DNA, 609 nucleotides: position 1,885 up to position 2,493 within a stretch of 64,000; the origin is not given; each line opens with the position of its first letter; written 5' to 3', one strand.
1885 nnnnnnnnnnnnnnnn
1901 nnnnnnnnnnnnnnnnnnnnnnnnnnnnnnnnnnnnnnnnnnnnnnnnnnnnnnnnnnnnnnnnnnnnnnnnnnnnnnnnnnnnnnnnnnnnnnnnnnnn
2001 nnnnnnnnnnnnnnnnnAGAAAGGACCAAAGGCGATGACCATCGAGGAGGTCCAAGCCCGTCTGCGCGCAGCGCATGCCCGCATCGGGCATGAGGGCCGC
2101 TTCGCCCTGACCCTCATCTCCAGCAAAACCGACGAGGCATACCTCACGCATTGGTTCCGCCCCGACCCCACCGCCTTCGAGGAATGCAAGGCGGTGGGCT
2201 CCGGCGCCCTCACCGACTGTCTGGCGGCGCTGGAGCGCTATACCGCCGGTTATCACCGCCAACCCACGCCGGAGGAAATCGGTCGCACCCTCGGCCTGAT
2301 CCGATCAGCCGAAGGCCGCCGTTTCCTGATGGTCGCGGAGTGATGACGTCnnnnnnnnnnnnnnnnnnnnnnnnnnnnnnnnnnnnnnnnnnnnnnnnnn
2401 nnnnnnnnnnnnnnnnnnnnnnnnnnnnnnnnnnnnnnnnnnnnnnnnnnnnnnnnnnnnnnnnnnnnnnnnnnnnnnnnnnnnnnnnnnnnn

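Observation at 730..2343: LexA-box-preceded three-gene operon encoding a phage-type Rad52-like annealing protein, with no prophage around it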

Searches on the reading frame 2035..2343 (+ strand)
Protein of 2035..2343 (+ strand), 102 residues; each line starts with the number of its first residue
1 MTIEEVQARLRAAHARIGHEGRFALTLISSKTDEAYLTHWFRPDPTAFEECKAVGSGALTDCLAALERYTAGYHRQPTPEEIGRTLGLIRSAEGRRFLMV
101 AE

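Call 3: search_protein_families(library=pfam, proteins=[window:2035-2343:+], max_evalue=1)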
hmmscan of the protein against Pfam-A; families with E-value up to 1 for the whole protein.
window:2035-2343:+ (102 aa): 0 families

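Call 4: search_protein_families(library=phrogs, proteins=[window:2035-2343:+], max_evalue=1)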
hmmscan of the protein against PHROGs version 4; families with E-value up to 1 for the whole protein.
window:2035-2343:+ (102 aa): 1 family
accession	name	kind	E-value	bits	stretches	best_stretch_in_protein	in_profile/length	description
phrog_12806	-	head and packaging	0.0083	17.4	1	51-86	35-70/93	virion structural protein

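Call 30: search_protein_families(library=ncbifam, proteins=[window:2035-2343:+], max_evalue=1)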
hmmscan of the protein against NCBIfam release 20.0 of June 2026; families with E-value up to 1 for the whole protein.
window:2035-2343:+ (102 aa): 0 families

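Call 44: find_homologous_proteins(query=window:2035-2343:+)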
Query window:2035-2343:+ (102 aa): 66 proteins with E <= 0.001 among 73 candidates.
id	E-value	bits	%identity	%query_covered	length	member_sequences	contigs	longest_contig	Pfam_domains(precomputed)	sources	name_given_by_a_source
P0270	1.5e-61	222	100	100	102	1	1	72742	-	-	-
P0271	7.9e-44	165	75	100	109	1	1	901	-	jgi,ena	-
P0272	9.9e-43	162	79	92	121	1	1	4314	-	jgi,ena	-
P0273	1.6e-42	161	72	100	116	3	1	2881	-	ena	-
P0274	1.8e-41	158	71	100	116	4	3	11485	-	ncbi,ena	-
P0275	1.8e-41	158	72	100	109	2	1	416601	-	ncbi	ncbi:hypothetical protein [Azospirillum sp. sgz301742]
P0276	3.5e-41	157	72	100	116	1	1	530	-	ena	-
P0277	1.2e-40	155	70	100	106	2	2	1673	-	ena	-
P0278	2.6e-40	154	66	100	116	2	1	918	-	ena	-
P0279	6.1e-40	153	71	100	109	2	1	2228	-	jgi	jgi:hypothetical protein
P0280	2.2e-39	151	75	87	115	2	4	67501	-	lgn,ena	-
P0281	2.4e-39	151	68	100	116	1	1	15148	-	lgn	-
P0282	2.8e-39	151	67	100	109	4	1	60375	-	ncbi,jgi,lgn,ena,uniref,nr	ncbi:hypothetical protein [Azospirillum sp.]|uniref:hypothetical protein n=1 Tax=Azospirillum sp. Ta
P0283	3.5e-39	150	69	100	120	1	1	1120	-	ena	-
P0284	7.0e-39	149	74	89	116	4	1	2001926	-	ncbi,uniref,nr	ncbi:hypothetical protein [Azospirillum canadense]|uniref:hypothetical protein n=1 Tax=Azospirillum 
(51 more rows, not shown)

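Call 54: predict_structure(alignment_id=A5)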
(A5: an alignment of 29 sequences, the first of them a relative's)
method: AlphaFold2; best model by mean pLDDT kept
length: 102 residues; sequences in the alignment: 29
mean_pLDDT: 85.1   pTM: 0.70
mean pLDDT of the five models: 85.1, 84.5, 84.2, 83.1, 82.9
residues with pLDDT >= 90: 59; 70-90: 28; 50-70: 12; < 50: 3
segments of 3 or more residues with pLDDT < 50: none
pLDDT, mean of each block of 10 residues (from residue 1): 93 95 92 91 86 96 98 80 74 52 46
secondary structure, 60 per line:
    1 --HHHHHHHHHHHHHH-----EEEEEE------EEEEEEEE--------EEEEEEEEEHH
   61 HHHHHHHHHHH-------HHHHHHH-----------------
elements in order: H3-16 E22-27 E34-41 E50-58 H59-71 H79-85

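Call 56: fold_search(model_id=the predicted structure, library=pdb)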
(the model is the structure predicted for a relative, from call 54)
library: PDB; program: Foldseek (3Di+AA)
matches with E <= 10: 468; with E <= 0.001: 0
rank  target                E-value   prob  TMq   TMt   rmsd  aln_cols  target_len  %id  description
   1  4y5u_A                1.7e-01  0.38  0.33  0.10  14.3       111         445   14  Transcription factor (released 2016-02-17)
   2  1ah5                  2.0e-01  0.54  0.37  0.16   6.5        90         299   14  REDUCED FORM SELENOMETHIONINE-LABELLED HYDROXYMETHYLBILANE SYNTHASE DETERMINED BY MAD (released 1997-10-15)
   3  2ypn                  3.2e-01  0.30  0.31  0.14   7.7        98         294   10  Hydroxymethylbilane synthase (released 1999-02-02)
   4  5njt_x                3.4e-01  0.63  0.45  0.44   8.3       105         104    8  Structure of the Bacillus subtilis hibernating 100S ribosome reveals the basis for 70S dimerization. (released 2017-06-14)
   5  8a9n_B                3.7e-01  0.21  0.30  0.22  13.8       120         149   11  Structure of DpA polyamine acetyltransferase in complex with 1,3-DAP (released 2023-07-12)
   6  2ekx_MODEL_1_A        4.4e-01  0.41  0.27  0.25   5.9        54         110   15  Solution structure of the human BMX SH2 domain (released 2007-10-02)
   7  8i13_A                4.4e-01  0.28  0.33  0.05   7.8        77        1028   14  Cryo-EM structure of 6-subunit Smc5/6 (released 2024-06-26)
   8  4y5w_B                4.7e-01  0.35  0.34  0.10  15.5        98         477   13  Transcription factor-DNA complex (released 2016-02-17)
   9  6i3r_MODEL_1_A        4.7e-01  0.30  0.31  0.16   7.9        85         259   12  Structure, dynamics and roX2-lncRNA binding of tandem double-stranded RNA binding domains dsRBD1/2 of Drosophi (released 2019-02-20)
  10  5ov5                  4.7e-01  0.30  0.36  0.16   6.4        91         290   16  Bacillus megaterium porphobilinogen deaminase D82E mutant (released 2017-09-06)
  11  1whq_MODEL_1_A        5.0e-01  0.20  0.29  0.29  14.1        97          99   11  Solution structure of the N-terminal dsRBD from hypothetical protein BAB28848 (released 2004-11-28)
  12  5ov6                  5.6e-01  0.28  0.35  0.16   6.4        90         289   17  Bacillus megaterium porphobilinogen deaminase D82N mutant (released 2017-09-06)
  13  1pda                  6.0e-01  0.57  0.40  0.16   4.1        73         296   16  STRUCTURE OF PORPHOBILINOGEN DEAMINASE REVEALS A FLEXIBLE MULTIDOMAIN POLYMERASE WITH A SINGLE CATALYTIC SITE (released 1993-10-31)
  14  4mlq                  6.0e-01  0.28  0.36  0.16   6.6        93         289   15  Crystal structure of Bacillus megaterium porphobilinogen deaminase (released 2014-04-02)
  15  5ov4                  6.8e-01  0.18  0.31  0.15   6.7        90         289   18  Bacillus megaterium porphobilinogen deaminase D82A mutant (released 2017-10-11)
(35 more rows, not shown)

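Call 70: search_protein_families(library=padloc, proteins=[window:2035-2343:+], max_evalue=0.01)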
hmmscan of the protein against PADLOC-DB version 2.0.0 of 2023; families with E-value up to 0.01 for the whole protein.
window:2035-2343:+ (102 aa): 0 families
